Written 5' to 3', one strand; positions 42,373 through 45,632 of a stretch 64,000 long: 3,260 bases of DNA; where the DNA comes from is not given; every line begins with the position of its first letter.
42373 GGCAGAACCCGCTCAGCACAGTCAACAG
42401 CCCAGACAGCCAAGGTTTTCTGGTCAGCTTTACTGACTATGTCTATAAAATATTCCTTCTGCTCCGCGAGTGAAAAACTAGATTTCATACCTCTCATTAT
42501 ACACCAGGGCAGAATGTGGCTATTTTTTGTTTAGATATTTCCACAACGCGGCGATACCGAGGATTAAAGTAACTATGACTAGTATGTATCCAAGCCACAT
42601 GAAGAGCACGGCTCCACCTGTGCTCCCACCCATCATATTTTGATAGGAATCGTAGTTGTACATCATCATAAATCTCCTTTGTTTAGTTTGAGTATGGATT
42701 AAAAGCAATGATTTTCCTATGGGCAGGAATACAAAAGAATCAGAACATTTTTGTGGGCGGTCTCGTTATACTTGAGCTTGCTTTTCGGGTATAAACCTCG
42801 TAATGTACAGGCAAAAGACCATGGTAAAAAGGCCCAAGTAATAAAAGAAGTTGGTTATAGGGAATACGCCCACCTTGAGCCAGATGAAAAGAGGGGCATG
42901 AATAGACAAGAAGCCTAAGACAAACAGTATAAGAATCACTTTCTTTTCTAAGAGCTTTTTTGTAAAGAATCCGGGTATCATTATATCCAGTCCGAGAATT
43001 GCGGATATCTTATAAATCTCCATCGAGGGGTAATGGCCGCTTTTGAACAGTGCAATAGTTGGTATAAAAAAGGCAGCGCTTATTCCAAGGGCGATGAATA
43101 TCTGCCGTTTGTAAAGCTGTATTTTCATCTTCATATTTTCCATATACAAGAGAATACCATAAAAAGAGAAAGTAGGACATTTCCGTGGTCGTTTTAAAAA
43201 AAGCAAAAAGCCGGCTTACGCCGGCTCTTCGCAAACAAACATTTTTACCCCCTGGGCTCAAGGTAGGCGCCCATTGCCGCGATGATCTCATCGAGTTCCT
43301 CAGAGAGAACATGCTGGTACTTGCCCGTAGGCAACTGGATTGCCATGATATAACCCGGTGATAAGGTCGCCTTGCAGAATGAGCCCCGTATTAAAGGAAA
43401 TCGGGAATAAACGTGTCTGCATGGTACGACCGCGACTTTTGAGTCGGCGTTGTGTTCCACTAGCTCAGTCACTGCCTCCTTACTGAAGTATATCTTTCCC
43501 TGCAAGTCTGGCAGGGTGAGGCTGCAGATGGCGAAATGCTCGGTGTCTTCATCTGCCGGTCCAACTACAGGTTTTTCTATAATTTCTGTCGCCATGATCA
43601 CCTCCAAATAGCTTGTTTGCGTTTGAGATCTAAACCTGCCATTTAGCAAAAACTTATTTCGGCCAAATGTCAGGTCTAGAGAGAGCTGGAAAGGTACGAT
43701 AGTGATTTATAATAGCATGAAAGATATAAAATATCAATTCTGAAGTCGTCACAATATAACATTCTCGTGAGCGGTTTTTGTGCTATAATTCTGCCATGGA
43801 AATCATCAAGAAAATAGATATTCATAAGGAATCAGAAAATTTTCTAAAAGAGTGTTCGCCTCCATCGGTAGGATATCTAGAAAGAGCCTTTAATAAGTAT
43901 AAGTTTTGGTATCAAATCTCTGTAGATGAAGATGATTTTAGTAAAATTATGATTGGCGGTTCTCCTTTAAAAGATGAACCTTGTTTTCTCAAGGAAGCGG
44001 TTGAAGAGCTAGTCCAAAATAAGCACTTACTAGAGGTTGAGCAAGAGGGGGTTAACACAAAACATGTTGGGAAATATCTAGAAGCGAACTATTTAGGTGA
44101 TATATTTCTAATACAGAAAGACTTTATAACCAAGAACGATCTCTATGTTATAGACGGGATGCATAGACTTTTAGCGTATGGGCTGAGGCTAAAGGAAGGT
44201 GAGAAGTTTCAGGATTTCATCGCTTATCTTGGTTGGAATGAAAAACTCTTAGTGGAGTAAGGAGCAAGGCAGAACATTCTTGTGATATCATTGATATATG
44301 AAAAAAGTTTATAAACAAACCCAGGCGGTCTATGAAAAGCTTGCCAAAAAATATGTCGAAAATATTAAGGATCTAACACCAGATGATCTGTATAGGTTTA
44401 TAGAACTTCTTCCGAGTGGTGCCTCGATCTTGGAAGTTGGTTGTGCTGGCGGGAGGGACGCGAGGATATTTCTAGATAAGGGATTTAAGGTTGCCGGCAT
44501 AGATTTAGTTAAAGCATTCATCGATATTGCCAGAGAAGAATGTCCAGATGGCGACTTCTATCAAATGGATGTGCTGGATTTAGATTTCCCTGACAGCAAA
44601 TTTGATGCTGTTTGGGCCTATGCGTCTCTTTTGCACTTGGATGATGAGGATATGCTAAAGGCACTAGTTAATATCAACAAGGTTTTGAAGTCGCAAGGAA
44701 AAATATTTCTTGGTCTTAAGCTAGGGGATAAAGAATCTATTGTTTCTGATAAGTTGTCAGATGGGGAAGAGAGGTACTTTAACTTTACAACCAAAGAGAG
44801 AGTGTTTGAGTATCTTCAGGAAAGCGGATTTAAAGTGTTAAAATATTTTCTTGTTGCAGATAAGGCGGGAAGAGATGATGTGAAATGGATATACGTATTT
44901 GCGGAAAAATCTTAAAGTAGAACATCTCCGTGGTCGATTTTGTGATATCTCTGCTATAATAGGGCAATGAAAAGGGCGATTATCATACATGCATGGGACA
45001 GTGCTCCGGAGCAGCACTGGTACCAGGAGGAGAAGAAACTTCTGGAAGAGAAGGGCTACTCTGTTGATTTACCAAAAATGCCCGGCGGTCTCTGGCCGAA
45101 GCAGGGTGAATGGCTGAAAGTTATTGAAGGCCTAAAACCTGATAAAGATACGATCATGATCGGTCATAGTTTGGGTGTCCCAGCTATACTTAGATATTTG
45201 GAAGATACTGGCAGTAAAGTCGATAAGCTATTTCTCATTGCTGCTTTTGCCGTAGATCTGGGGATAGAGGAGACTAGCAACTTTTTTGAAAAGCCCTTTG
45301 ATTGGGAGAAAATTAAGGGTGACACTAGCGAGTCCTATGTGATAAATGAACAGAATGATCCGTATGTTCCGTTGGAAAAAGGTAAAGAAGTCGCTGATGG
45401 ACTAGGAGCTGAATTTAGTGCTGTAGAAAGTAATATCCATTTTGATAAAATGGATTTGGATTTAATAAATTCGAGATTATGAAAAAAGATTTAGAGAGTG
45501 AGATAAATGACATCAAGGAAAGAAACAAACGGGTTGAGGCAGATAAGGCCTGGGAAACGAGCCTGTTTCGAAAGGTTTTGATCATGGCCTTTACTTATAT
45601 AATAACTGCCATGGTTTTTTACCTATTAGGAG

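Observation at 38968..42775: Duplicated ~270-bp cassette (tiny TM protein gene plus junction motif) flanking a 3.4-kb segment; 3' remnant of an immunity-like gene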

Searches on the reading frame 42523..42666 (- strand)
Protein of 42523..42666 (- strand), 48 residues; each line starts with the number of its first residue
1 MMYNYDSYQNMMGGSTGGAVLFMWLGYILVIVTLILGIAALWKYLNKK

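Call 11: find_homologous_proteins(query=window:42523-42666:-, max_evalue=0.01)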
Query seq(48 aa) (48 aa): 3 proteins with E <= 0.01 among 3 candidates.
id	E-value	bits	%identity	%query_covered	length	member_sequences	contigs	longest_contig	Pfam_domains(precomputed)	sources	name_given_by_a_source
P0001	1.5e-23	98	100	100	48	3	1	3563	-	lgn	-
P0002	3.5e-20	87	88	100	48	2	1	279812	-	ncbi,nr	ncbi:MAG: hypothetical protein Q7S53_03590 [bacterium]|nr:hypothetical protein [bacterium]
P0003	1.6e-9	54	63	98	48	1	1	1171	-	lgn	-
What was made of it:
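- The source is a MAG (call 11).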

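Call 13: find_encoding_contigs(protein=P0003, flank=10000)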
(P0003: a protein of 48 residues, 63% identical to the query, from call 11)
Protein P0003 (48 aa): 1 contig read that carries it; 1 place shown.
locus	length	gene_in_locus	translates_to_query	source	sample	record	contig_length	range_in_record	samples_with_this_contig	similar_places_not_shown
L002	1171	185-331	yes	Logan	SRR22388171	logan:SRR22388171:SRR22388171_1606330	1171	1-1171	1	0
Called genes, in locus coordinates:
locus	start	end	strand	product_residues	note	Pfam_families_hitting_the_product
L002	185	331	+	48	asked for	-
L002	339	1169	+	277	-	?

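Call 27: find_related_loci(query=A3, collection=genome_contigs, flank=6000)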
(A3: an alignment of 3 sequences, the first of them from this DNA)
Query A3 (48 aa) in genome_contigs; peptide patterns used: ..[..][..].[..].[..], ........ (x = any residue, [..] = any of these).
47 stretches matched a pattern; 25 encode a relative of the query (tblastn E <= 1e-3); 25 distinct loci.
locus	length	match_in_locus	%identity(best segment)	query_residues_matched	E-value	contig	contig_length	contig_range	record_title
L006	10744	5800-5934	67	1-48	9e-16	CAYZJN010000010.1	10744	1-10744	MAG TPA_asm: uncultured Candidatus Saccharibacteria bacterium isolate binchicken_co220_185 genome assembly, contig: NODE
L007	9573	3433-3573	55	1-47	3e-13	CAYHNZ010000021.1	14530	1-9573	MAG TPA_asm: uncultured Candidatus Saccharibacteria bacterium isolate ERP119705_co14_491 genome assembly, contig: NODE_4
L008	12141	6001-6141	60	2-48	7e-13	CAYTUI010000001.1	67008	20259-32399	MAG TPA_asm: uncultured Gammaproteobacteria bacterium isolate SRP062349_co4_110 genome assembly, contig: NODE_46_length_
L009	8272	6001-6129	62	4-48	6e-12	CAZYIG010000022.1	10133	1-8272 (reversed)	MAG TPA_asm: uncultured Candidatus Saccharibacteria bacterium isolate SRP062349_co4_58 genome assembly, contig: NODE_174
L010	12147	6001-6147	55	1-48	1e-11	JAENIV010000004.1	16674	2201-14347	MAG: Candidatus Berkelbacteria bacterium isolate CoA_1_bin.50 scaffold_1082, whole genome shotgun sequence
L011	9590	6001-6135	56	4-48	1e-10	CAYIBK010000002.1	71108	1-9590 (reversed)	MAG TPA_asm: uncultured Gammaproteobacteria bacterium isolate ERP119705_co19_912 genome assembly, contig: NODE_166_lengt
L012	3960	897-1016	60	10-48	1e-10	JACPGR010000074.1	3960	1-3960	MAG: Candidatus Magasanikbacteria bacterium isolate NC_groundwater_393_Ag_B-0.1um_39_15 GD18-4_B1_scaffold_1440153, whol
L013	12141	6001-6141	51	3-48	4e-10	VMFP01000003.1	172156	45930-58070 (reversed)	MAG: Parcubacteria group bacterium Gr01-1014_38 G01um101438_scaffold_89, whole genome shotgun sequence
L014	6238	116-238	54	7-47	3e-10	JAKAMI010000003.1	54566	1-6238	MAG: bacterium isolate WY5.bin166 NODE_839_length_54566_cov_1.741950, whole genome shotgun sequence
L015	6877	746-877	56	2-48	7e-10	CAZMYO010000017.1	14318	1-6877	MAG TPA_asm: uncultured Gammaproteobacteria bacterium isolate binchicken_co203_87 genome assembly, contig: k141_3703229,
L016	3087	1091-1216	52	7-48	1e-9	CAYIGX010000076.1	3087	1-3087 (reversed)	MAG TPA_asm: uncultured Candidatus Saccharibacteria bacterium isolate ERP119705_co21_195 genome assembly, contig: NODE_4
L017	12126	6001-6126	62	9-48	1e-9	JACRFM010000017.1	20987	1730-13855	MAG: Candidatus Kerfeldbacteria bacterium isolate NC_groundwater_1725_Pr3_B-0.1um_43_11 SR-2_scaffold_141_563450, whole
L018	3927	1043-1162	60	10-48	2e-9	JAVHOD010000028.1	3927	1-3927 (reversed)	MAG: Candidatus Paceibacterota bacterium isolate WB02no9_41_8 NODE_24402_length_3927_cov_6.219008, whole genome shotgun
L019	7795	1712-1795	71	21-48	4e-9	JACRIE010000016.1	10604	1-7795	MAG: Candidatus Peregrinibacteria bacterium isolate NC_groundwater_1795_Pr3_B-0.1um_48_31 SR-2_scaffold_141_920442, whol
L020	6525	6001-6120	55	1-48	4e-9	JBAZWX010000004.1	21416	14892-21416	MAG: Candidatus Paceibacterota bacterium isolate SO_2017_GW1_42 NODE_9621_length_21416_cov_0.901451_OW334_2017, whole ge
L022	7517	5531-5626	66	17-48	1e-8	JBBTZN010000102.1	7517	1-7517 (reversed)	MAG: Patescibacteria group bacterium isolate H41-bin253_1 H41_bin253_1_000000000102, whole genome shotgun sequence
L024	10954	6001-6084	68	21-48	7e-8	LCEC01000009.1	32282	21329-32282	MAG: Parcubacteria group bacterium GW2011_GWB1_42_6 UV34_C0009, whole genome shotgun sequence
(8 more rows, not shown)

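Call 32: search_protein_families(library=ncbifam, max_evalue=0.01, proteins=[window:42523-42666:-])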
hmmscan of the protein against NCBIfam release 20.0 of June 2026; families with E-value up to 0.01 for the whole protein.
seq(48 aa): 0 families

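Call 33: search_protein_families(library=pfam, max_evalue=0.0001, proteins=[L006:5947-6843:+, L008:3728-5992:+, L009:3166-5898:+, L010:6438-7874:+, L010:5611-5883:-, L008:6146-6400:+, L014:1507-4230:-, L024:3917-5890:+, L022:5192-5470:+, L012:359-847:+])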
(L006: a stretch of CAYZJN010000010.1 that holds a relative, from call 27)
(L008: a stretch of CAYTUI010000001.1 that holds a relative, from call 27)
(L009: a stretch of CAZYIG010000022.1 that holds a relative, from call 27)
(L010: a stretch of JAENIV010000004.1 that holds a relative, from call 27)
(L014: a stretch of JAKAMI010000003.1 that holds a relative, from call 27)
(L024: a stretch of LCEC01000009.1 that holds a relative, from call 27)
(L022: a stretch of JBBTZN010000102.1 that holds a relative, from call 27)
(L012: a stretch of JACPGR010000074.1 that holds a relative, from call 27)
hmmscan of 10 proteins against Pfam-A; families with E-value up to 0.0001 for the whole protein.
L006:5947-6843:+ (298 aa): 2 families
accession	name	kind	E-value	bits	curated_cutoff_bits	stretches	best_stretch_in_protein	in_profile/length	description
PF01545.26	Cation_efflux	-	3.7e-36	125.2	26.6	1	14-205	1-198/198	Cation efflux family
PF16916.11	ZT_dimer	-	6.5e-11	42.5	26.7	1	209-283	1-77/78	Dimerisation domain of Zinc Transporter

L008:3728-5992:+ (754 aa): 2 families
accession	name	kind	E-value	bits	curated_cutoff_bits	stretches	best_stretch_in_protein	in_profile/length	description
PF00122.25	E1-E2_ATPase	-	2.2e-52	177.7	28.1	1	232-412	2-181/181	E1-E2 ATPase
PF00702.32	Hydrolase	-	2.3e-37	129.7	26.4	1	428-648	1-190/191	haloacid dehalogenase-like hydrolase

L009:3166-5898:+ (910 aa): 4 families
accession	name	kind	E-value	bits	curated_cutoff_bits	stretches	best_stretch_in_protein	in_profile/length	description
PF00122.25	E1-E2_ATPase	-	1.1e-61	208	28.1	1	342-520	2-179/181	E1-E2 ATPase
PF00702.32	Hydrolase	-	8.7e-40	137.6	26.4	1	538-777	1-191/191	haloacid dehalogenase-like hydrolase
PF00403.32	HMA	-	1.5e-26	93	24.8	2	115-174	3-62/62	Heavy-metal-associated domain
PF19991.5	HMA_2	-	6.3e-06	26.7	30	0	125-183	32-90/154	Heavy metal associated domain 2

L010:6438-7874:+ (478 aa): 2 families
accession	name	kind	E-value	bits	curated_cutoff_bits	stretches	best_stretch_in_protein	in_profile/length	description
PF00122.25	E1-E2_ATPase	-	8.2e-57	192.1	28.1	1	179-358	2-181/181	E1-E2 ATPase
PF00702.32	Hydrolase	-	2.6e-10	41.5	26.4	1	374-447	1-53/191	haloacid dehalogenase-like hydrolase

L010:5611-5883:- (90 aa): 1 family
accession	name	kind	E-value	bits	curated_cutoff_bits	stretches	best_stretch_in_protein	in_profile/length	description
PF02583.22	Trns_repr_metal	-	2.3e-16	60.4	22.8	1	6-83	3-74/78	Metal-sensitive transcriptional repressor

L008:6146-6400:+ (84 aa): 1 family
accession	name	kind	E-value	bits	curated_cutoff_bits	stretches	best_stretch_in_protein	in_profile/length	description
PF18926.5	DUF5676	-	5.5e-07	30.8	27.6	1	13-78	11-78/82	2TM family of unknown function (DUF5676)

L014:1507-4230:- (907 aa): 4 families
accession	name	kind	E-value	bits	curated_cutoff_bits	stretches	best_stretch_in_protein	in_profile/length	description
PF00122.25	E1-E2_ATPase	-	2e-58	197.3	28.1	1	332-510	2-179/181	E1-E2 ATPase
PF00702.32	Hydrolase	-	6.6e-34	118.4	26.4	1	528-774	1-191/191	haloacid dehalogenase-like hydrolase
PF00403.32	HMA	-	8.2e-27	93.8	24.8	2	103-162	2-61/62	Heavy-metal-associated domain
PF08282.18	Hydrolase_3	-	6.5e-05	23.2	20.9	0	755-799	204-248/255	haloacid dehalogenase-like hydrolase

L024:3917-5890:+ (657 aa): 6 families
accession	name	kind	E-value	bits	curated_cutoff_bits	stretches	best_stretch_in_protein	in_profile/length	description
PF00689.26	Cation_ATPase_C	-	9.3e-45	153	27.3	1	477-648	1-174/175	Cation transporting ATPase, C-terminus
PF00702.32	Hydrolase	-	4.2e-22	79.9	26.4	1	89-408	3-191/191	haloacid dehalogenase-like hydrolase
PF13246.12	Cation_ATPase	-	6.3e-17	61.8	21.7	1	144-231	2-89/91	Cation transport ATPase (P-type)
PF00122.25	E1-E2_ATPase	-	9.1e-09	35.5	28.1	1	1-70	111-180/181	E1-E2 ATPase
PF08282.18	Hydrolase_3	-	3.4e-08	34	20.9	1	380-440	195-255/255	haloacid dehalogenase-like hydrolase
PF12710.13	HAD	-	8e-06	26.8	27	1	303-405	89-189/189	haloacid dehalogenase-like hydrolase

L022:5192-5470:+ (92 aa): 1 family
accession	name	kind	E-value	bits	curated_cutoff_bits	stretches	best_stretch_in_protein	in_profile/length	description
PF02583.22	Trns_repr_metal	-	2.1e-21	76.5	22.8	1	8-88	2-78/78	Metal-sensitive transcriptional repressor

L012:359-847:+ (162 aa): 1 family
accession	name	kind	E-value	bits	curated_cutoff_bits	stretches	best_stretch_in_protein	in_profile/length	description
PF07681.17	DoxX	-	3.2e-07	31.3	23.6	1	13-99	2-78/85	DoxX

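Call 38: find_related_loci(query=window:42523-42666:-, collection=metagenome_contigs, flank=6000)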
Query seq(48 aa) (48 aa) in metagenome_contigs; peptide patterns used: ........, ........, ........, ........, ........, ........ (x = any residue, [..] = any of these).
600 stretches matched a pattern (row limit reached: there are more); 1 encode a relative of the query (tblastn E <= 1e-3); 1 distinct loci.
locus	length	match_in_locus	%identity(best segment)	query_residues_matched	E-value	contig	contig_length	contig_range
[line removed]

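Call 61: search_protein_representatives(alignment_id=A3)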
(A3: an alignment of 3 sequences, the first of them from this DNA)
Query: 3 sequences, 48 profile positions. Proteins with E-value up to 0.001 (for the whole library): 92; up to 1e-10: 19; up to 1e-30: 0. The best 92 are listed.
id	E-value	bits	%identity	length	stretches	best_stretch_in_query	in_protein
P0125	7.2e-19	83.7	-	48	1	2-47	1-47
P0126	6.7e-18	80.6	-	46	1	2-48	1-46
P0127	1.5e-16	76.2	-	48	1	2-48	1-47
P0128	2.8e-16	75.4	-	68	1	2-48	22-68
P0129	1.2e-14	70.2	-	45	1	2-47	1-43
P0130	1.4e-13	66.7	-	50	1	2-48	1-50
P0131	5.5e-13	64.8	-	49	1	1-48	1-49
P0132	7.2e-13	64.5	-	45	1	2-48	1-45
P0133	1.7e-12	63.3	-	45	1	3-47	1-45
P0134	2.7e-12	62.6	-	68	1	9-48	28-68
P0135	3.1e-12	62.4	-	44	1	2-48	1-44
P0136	5.4e-12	61.7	-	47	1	2-48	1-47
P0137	6.5e-12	61.4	-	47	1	2-48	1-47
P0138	7.1e-12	61.3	-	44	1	10-48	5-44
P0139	2.5e-11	59.6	-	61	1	4-48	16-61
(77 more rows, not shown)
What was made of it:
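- On Met-rich '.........' small membrane protein family (undescribed; defined here): A profile search finds 92 clusters (call 61).
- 92 clusters at 50% identity in 1.84 billion proteins, almost all 37-55 aa (call 61).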

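Call 67: find_related_loci(query=A3, collection=viral_contigs, flank=4000)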
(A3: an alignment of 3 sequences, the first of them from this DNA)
Query A3 (48 aa) in viral_contigs; peptide patterns used: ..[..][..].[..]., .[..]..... (x = any residue, [..] = any of these).
37 stretches matched a pattern, but none encodes a relative of the query by tblastn (E <= 1e-3).

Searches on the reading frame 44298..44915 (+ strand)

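Call 23: search_protein_families(library=pfam, max_evalue=0.01, proteins=[window:44298-44915:+])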
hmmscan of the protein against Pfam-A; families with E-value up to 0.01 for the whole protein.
window:44298-44915:+ (205 aa): 10 families
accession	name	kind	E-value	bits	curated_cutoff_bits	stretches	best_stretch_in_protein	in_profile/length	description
PF13649.12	Methyltransf_25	-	9.6e-19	68.3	27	1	44-134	1-97/97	Methyltransferase domain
PF08241.18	Methyltransf_11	-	1.2e-18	67.9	21.2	1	45-137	1-94/95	Methyltransferase domain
PF13489.12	Methyltransf_23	-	7.6e-13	49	27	1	27-181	9-162/164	Methyltransferase domain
PF08242.18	Methyltransf_12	-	1.3e-12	48.8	30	1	45-136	1-98/98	Methyltransferase domain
PF13847.12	Methyltransf_31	-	2.3e-10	40.8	27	1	40-139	3-110/145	Methyltransferase domain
PF05891.18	Methyltransf_PK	-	1.4e-05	25.2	27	1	43-147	58-168/218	AdoMet dependent proline di-methyltransferase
PF05401.17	NodS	-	0.00079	19.7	24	1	42-139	45-145/201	Nodulation protein S (NodS)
PF05724.17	TPMT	-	0.00079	19.6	26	0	30-138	25-153/218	Thiopurine S-methyltransferase (TPMT)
PF01209.24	Ubie_methyltran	-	0.0045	16.8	20.1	1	39-137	46-150/233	ubiE/COQ5 methyltransferase family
PF02353.26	CMAS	-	0.0058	16.4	27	1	38-140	60-166/273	Mycolic acid cyclopropane synthetase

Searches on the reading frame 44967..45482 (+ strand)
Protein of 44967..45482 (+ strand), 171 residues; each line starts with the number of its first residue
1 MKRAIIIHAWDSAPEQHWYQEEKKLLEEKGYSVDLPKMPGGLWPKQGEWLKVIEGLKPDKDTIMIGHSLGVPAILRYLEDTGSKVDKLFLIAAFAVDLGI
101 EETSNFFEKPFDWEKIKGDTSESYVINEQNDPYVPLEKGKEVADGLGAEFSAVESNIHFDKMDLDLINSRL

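Call 23: search_protein_families(library=pfam, max_evalue=0.01, proteins=[window:44967-45482:+])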
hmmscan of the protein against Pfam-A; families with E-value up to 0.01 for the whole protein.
window:44967-45482:+ (171 aa): 3 families
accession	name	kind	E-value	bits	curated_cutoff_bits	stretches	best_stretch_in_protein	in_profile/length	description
PF06821.19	Ser_hydrolase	-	4.3e-16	59.7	22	1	5-160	2-155/172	Serine hydrolase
PF12695.13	Abhydrolase_5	-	0.00031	21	27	1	18-96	14-92/164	Alpha/beta hydrolase family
PF00561.26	Abhydrolase_1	-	0.00052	20.2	25.8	1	48-107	57-116/245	alpha/beta hydrolase fold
